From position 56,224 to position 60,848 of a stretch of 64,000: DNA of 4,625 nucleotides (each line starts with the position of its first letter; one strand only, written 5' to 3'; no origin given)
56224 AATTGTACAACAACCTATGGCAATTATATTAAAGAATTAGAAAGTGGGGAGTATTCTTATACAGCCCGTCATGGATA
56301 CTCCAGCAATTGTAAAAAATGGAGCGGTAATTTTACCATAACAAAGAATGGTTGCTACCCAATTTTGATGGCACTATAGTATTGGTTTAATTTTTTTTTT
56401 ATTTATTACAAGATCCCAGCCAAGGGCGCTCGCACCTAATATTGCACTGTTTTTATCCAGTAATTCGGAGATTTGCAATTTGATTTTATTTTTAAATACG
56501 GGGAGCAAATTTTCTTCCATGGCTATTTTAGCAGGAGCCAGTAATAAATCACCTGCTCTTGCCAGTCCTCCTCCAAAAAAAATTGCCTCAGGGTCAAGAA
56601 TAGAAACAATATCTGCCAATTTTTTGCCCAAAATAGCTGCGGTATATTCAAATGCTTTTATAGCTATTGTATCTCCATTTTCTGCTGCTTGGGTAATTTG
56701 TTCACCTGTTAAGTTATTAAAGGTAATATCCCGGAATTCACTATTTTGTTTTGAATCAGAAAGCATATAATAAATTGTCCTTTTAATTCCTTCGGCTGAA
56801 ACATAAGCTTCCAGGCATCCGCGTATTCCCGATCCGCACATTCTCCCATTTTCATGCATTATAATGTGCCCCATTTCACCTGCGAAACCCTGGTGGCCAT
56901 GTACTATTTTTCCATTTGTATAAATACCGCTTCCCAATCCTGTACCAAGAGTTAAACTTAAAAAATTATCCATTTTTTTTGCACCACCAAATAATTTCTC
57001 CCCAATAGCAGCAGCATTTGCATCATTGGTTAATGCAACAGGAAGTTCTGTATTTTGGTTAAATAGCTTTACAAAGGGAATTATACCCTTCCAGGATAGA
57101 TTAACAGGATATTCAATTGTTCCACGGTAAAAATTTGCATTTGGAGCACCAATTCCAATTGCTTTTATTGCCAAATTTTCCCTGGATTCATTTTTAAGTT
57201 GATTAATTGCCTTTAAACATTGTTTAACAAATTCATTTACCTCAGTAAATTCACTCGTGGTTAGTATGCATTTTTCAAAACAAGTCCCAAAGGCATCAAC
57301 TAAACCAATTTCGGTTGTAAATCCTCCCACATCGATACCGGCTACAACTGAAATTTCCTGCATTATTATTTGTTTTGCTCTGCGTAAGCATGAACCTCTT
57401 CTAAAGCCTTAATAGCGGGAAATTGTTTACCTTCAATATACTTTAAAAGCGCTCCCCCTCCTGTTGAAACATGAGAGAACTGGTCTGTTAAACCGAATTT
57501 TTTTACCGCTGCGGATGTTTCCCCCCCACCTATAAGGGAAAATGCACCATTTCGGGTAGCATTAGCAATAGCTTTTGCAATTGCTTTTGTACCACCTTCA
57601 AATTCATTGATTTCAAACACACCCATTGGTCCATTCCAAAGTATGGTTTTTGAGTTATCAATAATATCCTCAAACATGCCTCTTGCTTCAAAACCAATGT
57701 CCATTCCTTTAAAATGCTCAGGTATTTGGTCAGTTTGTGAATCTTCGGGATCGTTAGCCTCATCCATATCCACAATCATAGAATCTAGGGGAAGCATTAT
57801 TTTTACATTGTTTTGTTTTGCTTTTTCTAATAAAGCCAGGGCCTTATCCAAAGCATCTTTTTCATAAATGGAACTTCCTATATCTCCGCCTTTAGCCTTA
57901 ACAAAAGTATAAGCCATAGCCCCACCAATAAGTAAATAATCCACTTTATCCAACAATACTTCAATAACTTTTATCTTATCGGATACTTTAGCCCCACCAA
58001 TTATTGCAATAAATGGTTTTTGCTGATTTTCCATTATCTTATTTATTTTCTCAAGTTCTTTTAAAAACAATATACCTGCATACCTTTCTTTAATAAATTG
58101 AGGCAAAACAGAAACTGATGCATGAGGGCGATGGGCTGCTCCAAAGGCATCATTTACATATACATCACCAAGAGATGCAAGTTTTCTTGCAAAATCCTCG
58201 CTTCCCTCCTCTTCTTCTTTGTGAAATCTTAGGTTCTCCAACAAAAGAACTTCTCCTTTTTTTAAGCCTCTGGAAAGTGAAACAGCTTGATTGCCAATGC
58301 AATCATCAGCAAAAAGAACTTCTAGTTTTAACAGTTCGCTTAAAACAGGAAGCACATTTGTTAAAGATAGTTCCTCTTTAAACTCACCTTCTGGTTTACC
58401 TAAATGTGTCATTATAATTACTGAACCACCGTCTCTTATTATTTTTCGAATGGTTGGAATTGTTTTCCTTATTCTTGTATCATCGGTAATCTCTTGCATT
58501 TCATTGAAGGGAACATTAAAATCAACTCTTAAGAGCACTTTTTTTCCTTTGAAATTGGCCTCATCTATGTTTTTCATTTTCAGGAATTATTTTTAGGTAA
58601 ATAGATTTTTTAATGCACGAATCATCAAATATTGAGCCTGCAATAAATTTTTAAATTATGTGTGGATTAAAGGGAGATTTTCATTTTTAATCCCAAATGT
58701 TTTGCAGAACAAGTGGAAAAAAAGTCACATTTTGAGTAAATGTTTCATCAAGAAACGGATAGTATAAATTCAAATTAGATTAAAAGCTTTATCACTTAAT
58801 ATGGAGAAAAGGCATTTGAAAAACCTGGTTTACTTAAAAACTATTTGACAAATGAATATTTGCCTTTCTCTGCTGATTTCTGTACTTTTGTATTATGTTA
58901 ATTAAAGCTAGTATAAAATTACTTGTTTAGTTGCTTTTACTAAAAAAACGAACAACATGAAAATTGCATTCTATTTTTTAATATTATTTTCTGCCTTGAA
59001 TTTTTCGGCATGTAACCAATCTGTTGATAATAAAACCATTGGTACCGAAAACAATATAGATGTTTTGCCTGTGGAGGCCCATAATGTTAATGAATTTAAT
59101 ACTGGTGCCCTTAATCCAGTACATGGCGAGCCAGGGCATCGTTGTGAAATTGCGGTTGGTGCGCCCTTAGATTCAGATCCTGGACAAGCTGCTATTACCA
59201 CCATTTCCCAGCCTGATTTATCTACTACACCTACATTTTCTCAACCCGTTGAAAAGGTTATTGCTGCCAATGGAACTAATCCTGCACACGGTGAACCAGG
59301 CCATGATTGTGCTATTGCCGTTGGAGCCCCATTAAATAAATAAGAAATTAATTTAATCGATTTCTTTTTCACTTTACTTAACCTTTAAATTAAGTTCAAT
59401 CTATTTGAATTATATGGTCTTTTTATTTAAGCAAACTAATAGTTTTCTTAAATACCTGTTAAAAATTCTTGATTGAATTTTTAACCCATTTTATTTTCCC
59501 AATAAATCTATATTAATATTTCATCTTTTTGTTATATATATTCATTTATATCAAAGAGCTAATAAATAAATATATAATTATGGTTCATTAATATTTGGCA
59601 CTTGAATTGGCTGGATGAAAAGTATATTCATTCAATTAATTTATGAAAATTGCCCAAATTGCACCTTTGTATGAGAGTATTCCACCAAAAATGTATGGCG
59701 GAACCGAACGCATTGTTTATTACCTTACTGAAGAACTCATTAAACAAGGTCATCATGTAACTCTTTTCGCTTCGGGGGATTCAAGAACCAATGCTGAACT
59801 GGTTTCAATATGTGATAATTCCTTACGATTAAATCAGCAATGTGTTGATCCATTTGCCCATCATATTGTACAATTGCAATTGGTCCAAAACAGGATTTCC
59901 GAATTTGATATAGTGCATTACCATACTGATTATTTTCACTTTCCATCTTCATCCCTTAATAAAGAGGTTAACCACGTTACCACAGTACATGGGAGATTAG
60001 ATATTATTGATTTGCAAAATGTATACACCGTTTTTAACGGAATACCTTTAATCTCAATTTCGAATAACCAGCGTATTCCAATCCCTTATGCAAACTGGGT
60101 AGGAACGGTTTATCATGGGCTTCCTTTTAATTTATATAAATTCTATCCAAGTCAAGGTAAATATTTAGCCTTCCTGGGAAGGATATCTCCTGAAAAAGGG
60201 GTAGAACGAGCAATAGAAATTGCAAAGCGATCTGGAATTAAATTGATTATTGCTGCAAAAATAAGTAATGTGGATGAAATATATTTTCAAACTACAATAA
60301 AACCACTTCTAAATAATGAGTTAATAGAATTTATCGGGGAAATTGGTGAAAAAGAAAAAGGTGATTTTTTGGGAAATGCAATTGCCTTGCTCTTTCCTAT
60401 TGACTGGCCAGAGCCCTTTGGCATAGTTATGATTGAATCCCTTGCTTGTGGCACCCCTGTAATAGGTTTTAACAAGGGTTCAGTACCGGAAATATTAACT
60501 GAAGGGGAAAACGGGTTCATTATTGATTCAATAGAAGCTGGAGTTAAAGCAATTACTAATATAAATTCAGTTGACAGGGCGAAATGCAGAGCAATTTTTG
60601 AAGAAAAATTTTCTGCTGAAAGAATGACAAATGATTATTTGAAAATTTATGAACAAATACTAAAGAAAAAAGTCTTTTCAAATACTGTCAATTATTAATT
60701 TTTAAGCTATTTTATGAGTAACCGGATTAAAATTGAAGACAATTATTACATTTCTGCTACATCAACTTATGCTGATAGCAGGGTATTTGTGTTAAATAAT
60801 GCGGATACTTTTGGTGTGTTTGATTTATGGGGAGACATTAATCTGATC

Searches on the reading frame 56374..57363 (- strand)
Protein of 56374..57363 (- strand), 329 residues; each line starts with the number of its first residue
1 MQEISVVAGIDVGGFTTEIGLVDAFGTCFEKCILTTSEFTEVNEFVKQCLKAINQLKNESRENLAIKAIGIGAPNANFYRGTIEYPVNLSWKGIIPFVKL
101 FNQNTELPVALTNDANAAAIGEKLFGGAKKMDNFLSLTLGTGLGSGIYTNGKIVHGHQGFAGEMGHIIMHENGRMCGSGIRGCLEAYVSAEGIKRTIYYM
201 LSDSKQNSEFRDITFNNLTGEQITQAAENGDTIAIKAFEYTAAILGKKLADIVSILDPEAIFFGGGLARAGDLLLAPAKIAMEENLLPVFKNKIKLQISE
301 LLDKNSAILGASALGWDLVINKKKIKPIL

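Call 87: search_protein_families(library=pfam, proteins=[window:56374-57363:-], max_evalue=0.00001)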
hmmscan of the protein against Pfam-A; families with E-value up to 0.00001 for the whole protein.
window:56374-57363:- (329 aa): 1 family
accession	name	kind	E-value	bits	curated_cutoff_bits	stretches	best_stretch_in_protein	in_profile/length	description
PF00480.26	ROK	-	7e-59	200.2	22.9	1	8-314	2-290/294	ROK family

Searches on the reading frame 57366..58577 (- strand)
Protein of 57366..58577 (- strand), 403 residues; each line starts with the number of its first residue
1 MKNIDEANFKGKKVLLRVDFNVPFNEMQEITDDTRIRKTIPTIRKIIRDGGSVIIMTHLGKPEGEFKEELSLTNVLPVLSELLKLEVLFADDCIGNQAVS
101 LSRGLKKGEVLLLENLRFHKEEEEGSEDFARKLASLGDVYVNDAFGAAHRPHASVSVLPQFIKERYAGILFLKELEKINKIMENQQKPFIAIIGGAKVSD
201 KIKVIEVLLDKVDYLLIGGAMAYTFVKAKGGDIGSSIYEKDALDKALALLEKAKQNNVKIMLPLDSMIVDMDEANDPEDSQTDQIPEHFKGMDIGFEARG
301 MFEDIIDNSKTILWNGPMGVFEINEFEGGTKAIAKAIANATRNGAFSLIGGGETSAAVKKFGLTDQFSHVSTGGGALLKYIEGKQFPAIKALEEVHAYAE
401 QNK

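Call 87: search_protein_families(library=pfam, proteins=[window:57366-58577:-], max_evalue=0.00001)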
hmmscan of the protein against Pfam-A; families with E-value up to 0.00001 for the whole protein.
window:57366-58577:- (403 aa): 1 family
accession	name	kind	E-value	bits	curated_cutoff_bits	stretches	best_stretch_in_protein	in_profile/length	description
PF00162.24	PGK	-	2.3e-150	501.3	27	1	4-384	1-379/379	Phosphoglycerate kinase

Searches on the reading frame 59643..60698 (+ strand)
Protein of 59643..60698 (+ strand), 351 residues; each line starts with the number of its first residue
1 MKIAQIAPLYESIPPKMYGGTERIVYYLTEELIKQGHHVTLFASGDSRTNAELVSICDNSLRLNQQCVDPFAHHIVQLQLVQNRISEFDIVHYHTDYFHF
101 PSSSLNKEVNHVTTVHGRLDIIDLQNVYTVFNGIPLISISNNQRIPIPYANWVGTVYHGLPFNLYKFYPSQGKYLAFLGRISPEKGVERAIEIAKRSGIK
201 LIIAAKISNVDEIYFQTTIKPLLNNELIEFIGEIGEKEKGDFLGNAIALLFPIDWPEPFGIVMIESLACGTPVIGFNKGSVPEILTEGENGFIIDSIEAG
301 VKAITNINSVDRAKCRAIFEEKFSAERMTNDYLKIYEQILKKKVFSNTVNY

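Call 87: search_protein_families(library=pfam, proteins=[window:59643-60698:+], max_evalue=0.00001)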
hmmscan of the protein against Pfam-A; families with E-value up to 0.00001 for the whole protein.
window:59643-60698:+ (351 aa): 3 families
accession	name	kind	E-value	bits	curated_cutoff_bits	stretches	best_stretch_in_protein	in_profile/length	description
PF00534.26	Glycos_transf_1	-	3.6e-24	85.7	26.4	1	170-304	13-152/172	Glycosyl transferases group 1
PF13692.12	Glyco_trans_1_4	-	4e-16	60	27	1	173-306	2-138/142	Glycosyl transferases group 1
PF13439.12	Glyco_transf_4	-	6.8e-13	49.4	28.5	1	18-120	1-108/170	Glycosyltransferase Family 4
